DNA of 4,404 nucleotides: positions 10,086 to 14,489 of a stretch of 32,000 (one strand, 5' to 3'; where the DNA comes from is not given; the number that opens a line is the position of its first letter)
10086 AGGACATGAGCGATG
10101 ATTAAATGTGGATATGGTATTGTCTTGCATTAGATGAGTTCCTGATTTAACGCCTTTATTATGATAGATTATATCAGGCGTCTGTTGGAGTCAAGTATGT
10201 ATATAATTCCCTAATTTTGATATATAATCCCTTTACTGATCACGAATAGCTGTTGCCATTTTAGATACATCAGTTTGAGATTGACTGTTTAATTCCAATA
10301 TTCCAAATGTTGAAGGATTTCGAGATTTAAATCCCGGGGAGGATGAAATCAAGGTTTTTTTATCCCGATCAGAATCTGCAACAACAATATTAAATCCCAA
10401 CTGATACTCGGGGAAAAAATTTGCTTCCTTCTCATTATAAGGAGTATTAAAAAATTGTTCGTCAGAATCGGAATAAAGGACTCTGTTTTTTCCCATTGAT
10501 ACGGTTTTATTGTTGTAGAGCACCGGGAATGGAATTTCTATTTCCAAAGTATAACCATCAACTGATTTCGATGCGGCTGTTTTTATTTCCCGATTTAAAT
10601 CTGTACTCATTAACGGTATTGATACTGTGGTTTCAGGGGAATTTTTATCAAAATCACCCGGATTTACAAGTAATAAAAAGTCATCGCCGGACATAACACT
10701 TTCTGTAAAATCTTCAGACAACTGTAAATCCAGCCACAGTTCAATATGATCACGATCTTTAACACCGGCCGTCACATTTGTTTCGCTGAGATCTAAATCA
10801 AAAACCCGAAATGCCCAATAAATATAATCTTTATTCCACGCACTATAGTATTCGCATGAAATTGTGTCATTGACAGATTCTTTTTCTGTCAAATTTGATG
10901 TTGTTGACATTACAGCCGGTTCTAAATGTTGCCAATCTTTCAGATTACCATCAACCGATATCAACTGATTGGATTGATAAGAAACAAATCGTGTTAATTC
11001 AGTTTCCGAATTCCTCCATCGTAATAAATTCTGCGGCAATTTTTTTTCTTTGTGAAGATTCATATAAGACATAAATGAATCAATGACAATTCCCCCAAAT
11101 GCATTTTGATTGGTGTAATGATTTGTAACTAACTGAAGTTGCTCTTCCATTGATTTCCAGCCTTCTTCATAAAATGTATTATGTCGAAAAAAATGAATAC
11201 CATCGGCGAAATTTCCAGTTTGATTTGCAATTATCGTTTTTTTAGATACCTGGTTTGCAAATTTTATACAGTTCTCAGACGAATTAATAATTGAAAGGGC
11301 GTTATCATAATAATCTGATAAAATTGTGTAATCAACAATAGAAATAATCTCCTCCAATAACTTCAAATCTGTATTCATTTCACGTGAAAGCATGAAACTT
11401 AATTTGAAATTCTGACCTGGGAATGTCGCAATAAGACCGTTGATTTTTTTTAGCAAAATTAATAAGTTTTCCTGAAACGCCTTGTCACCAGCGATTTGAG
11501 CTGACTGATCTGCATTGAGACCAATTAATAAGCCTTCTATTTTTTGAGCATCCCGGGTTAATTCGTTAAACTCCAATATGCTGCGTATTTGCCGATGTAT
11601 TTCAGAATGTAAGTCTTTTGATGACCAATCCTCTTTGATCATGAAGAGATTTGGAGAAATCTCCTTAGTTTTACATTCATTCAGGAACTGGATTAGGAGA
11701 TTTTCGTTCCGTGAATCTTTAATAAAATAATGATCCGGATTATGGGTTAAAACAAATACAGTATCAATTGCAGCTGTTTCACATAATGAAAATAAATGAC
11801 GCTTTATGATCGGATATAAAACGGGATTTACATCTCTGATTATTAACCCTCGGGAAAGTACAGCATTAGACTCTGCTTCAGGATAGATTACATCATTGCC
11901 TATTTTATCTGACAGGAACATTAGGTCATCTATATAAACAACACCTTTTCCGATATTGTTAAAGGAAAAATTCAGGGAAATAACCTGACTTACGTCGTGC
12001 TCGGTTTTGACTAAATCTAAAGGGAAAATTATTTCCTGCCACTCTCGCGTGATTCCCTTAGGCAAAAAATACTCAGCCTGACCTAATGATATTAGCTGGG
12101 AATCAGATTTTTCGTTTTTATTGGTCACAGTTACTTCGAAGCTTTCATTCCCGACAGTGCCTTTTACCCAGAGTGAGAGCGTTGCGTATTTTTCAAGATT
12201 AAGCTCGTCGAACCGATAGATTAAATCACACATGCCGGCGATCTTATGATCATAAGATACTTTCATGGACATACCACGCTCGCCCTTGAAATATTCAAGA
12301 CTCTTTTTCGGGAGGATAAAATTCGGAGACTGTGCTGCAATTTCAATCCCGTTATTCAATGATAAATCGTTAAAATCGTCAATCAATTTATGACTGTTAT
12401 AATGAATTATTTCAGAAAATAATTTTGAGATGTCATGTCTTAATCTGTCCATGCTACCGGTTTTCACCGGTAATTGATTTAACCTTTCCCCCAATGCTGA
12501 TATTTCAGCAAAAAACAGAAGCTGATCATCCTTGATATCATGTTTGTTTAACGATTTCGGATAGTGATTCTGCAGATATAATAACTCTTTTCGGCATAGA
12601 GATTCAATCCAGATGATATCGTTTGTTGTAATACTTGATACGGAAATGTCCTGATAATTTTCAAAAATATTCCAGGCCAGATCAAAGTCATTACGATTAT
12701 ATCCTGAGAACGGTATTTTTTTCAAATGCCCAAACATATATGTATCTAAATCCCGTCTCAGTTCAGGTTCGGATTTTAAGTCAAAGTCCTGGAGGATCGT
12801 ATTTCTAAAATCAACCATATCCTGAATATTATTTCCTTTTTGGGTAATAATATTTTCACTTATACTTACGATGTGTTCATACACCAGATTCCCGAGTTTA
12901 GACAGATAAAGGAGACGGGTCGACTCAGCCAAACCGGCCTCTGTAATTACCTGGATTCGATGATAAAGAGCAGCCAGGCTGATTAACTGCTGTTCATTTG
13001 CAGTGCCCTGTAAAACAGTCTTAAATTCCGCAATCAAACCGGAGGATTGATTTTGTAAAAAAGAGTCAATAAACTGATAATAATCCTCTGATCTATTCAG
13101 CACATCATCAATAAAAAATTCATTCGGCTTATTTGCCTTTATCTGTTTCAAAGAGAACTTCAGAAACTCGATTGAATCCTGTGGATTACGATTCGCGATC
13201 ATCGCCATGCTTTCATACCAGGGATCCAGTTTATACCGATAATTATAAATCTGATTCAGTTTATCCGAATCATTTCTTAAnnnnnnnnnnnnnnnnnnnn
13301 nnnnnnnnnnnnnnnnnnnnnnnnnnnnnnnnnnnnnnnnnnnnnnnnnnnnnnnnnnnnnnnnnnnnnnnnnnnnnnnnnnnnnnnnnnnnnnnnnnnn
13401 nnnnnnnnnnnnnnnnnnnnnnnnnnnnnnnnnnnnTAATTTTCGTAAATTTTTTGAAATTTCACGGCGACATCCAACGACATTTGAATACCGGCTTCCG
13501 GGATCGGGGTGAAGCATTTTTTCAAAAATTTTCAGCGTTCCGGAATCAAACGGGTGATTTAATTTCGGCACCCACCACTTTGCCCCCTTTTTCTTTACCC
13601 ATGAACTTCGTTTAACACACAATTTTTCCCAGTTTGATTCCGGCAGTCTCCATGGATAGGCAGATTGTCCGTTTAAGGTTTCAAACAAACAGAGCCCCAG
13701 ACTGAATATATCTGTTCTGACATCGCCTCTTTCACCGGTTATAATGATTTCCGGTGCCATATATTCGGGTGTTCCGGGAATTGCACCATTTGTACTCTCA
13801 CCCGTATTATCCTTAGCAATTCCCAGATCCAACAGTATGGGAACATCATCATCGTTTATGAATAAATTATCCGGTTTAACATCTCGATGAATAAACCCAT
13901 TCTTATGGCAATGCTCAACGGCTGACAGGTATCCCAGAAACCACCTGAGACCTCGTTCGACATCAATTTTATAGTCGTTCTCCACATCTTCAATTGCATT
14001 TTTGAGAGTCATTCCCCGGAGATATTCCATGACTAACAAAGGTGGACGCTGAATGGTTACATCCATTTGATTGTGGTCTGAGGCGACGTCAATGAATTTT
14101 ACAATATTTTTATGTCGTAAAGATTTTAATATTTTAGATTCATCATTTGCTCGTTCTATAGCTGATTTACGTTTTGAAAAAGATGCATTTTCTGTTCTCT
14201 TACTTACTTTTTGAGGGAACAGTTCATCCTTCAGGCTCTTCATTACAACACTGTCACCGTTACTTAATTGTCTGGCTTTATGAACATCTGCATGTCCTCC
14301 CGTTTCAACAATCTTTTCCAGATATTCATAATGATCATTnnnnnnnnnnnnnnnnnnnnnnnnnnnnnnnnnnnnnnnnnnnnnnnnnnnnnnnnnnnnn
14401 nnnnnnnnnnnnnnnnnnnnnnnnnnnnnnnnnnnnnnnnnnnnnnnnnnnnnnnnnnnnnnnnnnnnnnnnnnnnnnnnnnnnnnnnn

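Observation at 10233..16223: Tandem-kinase receptor with non-canonical DFG motifs, a pseudokinase-like spacer and a three-module glycan-type ectodomain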

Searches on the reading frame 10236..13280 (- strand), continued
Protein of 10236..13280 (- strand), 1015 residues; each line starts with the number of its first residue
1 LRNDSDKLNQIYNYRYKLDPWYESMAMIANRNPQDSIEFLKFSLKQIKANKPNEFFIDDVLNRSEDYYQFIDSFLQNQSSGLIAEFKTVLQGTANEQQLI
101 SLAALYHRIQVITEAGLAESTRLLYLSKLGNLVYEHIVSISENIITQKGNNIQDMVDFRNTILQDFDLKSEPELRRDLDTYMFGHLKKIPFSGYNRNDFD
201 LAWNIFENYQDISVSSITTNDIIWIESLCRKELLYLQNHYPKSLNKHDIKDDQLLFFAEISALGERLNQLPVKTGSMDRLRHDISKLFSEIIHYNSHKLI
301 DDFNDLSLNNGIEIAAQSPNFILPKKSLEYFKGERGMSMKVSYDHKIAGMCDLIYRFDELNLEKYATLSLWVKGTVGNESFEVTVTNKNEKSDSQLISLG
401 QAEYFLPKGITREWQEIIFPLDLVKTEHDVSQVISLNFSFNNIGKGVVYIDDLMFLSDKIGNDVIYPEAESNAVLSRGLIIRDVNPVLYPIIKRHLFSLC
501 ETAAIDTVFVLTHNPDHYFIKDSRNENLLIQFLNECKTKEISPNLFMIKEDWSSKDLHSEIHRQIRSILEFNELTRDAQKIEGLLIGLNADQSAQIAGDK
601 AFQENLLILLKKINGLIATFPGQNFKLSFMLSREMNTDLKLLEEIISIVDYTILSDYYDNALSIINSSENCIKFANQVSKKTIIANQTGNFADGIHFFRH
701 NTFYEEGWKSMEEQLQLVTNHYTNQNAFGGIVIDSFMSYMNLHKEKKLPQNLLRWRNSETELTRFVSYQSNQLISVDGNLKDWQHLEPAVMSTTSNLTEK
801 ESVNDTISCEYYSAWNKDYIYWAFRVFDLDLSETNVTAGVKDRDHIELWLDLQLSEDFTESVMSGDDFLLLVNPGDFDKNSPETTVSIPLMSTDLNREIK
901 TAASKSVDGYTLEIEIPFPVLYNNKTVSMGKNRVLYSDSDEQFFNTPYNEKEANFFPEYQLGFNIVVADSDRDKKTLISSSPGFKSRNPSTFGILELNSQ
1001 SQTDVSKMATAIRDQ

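Call 73: find_encoding_contigs(protein=P0123, flank=8000, max_places=2)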
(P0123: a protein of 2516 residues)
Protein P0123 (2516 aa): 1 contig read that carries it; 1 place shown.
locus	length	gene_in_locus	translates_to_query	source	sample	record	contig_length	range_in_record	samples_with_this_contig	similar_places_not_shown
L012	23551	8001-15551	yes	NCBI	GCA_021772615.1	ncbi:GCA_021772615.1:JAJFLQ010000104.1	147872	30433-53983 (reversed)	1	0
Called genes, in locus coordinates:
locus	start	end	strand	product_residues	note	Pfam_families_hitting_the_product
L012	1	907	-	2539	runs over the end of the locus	PF07495:Y_Y_Y (faint), PF21868:GbpA_D3 (faint), PF03160:Calx-beta, PF17957:Big_7, PF18998:Flg_new_2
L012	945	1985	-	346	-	-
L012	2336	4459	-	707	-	PF07719:TPR_2 (faint), PF09136:Glucodextran_B (faint)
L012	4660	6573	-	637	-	PF00069:Pkinase, PF07714:PK_Tyr_Ser-Thr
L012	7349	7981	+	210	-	-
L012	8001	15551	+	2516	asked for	PF00069:Pkinase, PF01163:RIO1 (faint), PF07714:PK_Tyr_Ser-Thr, PF01636:APH (faint), PF00069:Pkinase, PF07714:PK_Tyr_Ser-Thr, PF06452:CBM9_1, PF21582:CBM30 (weak), +4 more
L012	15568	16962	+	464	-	PF16697:Yop-YscD_cpl (weak), PF00498:FHA, PF00158:Sigma54_activat, PF14532:Sigma54_activ_2, PF07728:AAA_5 (weak), PF25601:AAA_lid_14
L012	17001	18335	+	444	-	PF00309:Sigma54_AID (weak), PF04963:Sigma54_CBD, PF04552:Sigma54_DBD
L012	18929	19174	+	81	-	PF04964:Flp_Fap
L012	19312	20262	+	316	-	PF08666:SAF (weak), PF16976:RcpC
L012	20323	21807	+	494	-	PF00263:Secretin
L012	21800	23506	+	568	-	PF00498:FHA, PF16697:Yop-YscD_cpl, PF00437:T2SSE, PF27713:UCP018868 (weak)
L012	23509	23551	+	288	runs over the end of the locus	PF00482:T2SSF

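Call 77: search_protein_families(library=pfam, proteins=[P0216, P0222, P0227, P0244, P0123], max_evalue=0.001)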
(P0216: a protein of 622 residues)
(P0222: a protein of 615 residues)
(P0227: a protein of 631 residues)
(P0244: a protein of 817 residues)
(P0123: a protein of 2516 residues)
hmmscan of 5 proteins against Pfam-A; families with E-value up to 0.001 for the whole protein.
P0216 (622 aa): 5 families
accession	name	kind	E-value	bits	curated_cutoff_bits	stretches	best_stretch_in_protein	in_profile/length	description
PF00069.31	Pkinase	-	5.9e-46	157.4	31.7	1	12-218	1-197/263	Protein kinase domain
PF07714.23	PK_Tyr_Ser-Thr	-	5.4e-28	98.4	23.1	1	14-253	3-228/258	Protein tyrosine and serine/threonine kinase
PF06452.16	CBM9_1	-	1.3e-24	87.6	23.4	1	425-621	1-183/185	Carbohydrate family 9 binding domain-like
PF01636.29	APH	-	1.5e-06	28.6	23.2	0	129-165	160-198/239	Phosphotransferase enzyme family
PF03109.22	ABC1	-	5.8e-05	22.8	22.9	1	90-177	144-227/244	ABC1 atypical kinase-like domain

P0222 (615 aa): 5 families
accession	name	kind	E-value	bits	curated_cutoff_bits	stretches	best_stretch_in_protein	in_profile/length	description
PF00069.31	Pkinase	-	8.9e-52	176.5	31.7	1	12-260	1-253/263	Protein kinase domain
PF07714.23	PK_Tyr_Ser-Thr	-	3.4e-33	115.5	23.1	1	14-258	3-248/258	Protein tyrosine and serine/threonine kinase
PF06452.16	CBM9_1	-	2.9e-23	83.2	23.4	1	450-614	29-182/185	Carbohydrate family 9 binding domain-like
PF03109.22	ABC1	-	4.3e-07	29.8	22.9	1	88-164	146-220/244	ABC1 atypical kinase-like domain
PF01636.29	APH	-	5.4e-07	30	23.2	0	121-161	160-200/239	Phosphotransferase enzyme family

P0227 (631 aa): 6 families
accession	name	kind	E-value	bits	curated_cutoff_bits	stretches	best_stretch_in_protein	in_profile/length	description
PF00069.31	Pkinase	-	2.6e-53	181.6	31.7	1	16-262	1-252/263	Protein kinase domain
PF07714.23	PK_Tyr_Ser-Thr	-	2e-37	129.4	23.1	1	18-263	3-250/258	Protein tyrosine and serine/threonine kinase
PF06452.16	CBM9_1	-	5.4e-16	59.5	23.4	1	433-630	1-183/185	Carbohydrate family 9 binding domain-like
PF03109.22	ABC1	-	4.6e-07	29.7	22.9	1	59-166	118-219/244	ABC1 atypical kinase-like domain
PF01636.29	APH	-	8.2e-07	29.5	23.2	0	113-159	147-195/239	Phosphotransferase enzyme family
PF06293.20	Kdo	-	6.8e-05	22.8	21.3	1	42-158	49-166/207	Lipopolysaccharide kinase (Kdo/WaaP) family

P0244 (817 aa): 13 families
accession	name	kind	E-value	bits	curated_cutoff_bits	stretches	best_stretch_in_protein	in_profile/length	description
PF00069.31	Pkinase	-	2.3e-41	142.4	31.7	1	1-192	55-252/263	Protein kinase domain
PF07714.23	PK_Tyr_Ser-Thr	-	1.6e-27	96.9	23.1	1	1-158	58-218/258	Protein tyrosine and serine/threonine kinase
PF06452.16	CBM9_1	-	4.2e-23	82.6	23.4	1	634-816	8-183/185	Carbohydrate family 9 binding domain-like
PF07719.23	TPR_2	-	3.3e-12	46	27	1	508-538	2-32/34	Tetratricopeptide repeat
PF13432.12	TPR_16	-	4.8e-11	43.3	32.7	1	479-539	3-63/65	Tetratricopeptide repeat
PF00515.34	TPR_1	-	9.4e-11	41.5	27.8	1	507-539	1-33/34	Tetratricopeptide repeat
PF13181.12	TPR_8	-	3.4e-10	39.7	25.7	0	543-572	3-32/34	Tetratricopeptide repeat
PF14559.12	TPR_19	-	1.5e-08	35.3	25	2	518-574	2-58/68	Tetratricopeptide repeat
PF13414.12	TPR_11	-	2.5e-07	30.7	26.8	0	517-555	4-42/42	TPR repeat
PF13428.12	TPR_14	-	4e-07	30.5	23.5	0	508-545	2-39/44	Tetratricopeptide repeat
PF13174.12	TPR_6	-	1.7e-05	25.6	26.3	0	545-569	4-28/33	Tetratricopeptide repeat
PF13424.12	TPR_12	-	4.1e-05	24.1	30.1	0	509-571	5-75/77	Tetratricopeptide repeat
PF13431.12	TPR_17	-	0.00084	19.9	24.4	0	529-560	1-32/34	Tetratricopeptide repeat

P0123 (2516 aa): 10 families
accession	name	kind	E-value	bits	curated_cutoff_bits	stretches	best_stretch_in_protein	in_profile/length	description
PF00069.31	Pkinase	-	2.1e-72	244.2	31.7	2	22-219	16-201/263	Protein kinase domain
PF07714.23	PK_Tyr_Ser-Thr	-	2.9e-43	148.5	23.1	2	26-210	24-199/258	Protein tyrosine and serine/threonine kinase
PF21582.3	CBM30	-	2e-12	47.8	27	1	2405-2491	76-166/170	Carbohydrate binding domain 30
PF01163.29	RIO1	-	5.3e-11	42.9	22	0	78-156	73-149/187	RIO domain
PF01636.29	APH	-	5.4e-11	43.2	23.2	1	705-751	154-202/239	Phosphotransferase enzyme family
PF17667.7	Pkinase_fungal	-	3.3e-10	39.7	24.1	1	700-774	286-366/387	Fungal protein kinase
PF06452.16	CBM9_1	-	1.8e-08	34.9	23.4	1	1889-2081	29-180/185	Carbohydrate family 9 binding domain-like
PF06293.20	Kdo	-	3.3e-08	33.6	21.3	0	88-159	94-170/207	Lipopolysaccharide kinase (Kdo/WaaP) family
PF03109.22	ABC1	-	8.8e-08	32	22.9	0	87-155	144-211/244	ABC1 atypical kinase-like domain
PF19974.5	TCAD9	-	2.9e-06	27.1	40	0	706-742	284-320/429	Ternary complex associated domain 9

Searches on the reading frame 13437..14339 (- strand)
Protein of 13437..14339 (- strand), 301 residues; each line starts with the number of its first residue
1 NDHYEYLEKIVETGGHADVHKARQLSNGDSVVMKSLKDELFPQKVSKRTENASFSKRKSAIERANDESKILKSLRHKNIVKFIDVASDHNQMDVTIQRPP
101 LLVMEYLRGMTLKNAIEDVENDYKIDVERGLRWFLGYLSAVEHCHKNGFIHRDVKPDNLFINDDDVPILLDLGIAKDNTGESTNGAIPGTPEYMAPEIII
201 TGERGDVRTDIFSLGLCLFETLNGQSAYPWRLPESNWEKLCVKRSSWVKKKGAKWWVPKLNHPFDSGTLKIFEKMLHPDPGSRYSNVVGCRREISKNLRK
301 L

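Call 58: search_solved_structures(query=window:13437-14339:-, max_evalue=1e-20, show_alignments=2)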
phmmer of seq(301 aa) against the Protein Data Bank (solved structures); distinct sequences matched with E-value up to 1e-20: 3.
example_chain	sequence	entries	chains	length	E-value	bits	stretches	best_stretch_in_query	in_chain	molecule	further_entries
3f61_A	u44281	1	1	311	4.4e-21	78.4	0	2-235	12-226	Serine/threonine-protein kinase pknB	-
6i2p_A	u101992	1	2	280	8.2e-21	77.5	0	2-231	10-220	Serine/threonine-protein kinase PknB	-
3ori_A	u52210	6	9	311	9e-21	77.4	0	2-230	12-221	Serine/threonine protein kinase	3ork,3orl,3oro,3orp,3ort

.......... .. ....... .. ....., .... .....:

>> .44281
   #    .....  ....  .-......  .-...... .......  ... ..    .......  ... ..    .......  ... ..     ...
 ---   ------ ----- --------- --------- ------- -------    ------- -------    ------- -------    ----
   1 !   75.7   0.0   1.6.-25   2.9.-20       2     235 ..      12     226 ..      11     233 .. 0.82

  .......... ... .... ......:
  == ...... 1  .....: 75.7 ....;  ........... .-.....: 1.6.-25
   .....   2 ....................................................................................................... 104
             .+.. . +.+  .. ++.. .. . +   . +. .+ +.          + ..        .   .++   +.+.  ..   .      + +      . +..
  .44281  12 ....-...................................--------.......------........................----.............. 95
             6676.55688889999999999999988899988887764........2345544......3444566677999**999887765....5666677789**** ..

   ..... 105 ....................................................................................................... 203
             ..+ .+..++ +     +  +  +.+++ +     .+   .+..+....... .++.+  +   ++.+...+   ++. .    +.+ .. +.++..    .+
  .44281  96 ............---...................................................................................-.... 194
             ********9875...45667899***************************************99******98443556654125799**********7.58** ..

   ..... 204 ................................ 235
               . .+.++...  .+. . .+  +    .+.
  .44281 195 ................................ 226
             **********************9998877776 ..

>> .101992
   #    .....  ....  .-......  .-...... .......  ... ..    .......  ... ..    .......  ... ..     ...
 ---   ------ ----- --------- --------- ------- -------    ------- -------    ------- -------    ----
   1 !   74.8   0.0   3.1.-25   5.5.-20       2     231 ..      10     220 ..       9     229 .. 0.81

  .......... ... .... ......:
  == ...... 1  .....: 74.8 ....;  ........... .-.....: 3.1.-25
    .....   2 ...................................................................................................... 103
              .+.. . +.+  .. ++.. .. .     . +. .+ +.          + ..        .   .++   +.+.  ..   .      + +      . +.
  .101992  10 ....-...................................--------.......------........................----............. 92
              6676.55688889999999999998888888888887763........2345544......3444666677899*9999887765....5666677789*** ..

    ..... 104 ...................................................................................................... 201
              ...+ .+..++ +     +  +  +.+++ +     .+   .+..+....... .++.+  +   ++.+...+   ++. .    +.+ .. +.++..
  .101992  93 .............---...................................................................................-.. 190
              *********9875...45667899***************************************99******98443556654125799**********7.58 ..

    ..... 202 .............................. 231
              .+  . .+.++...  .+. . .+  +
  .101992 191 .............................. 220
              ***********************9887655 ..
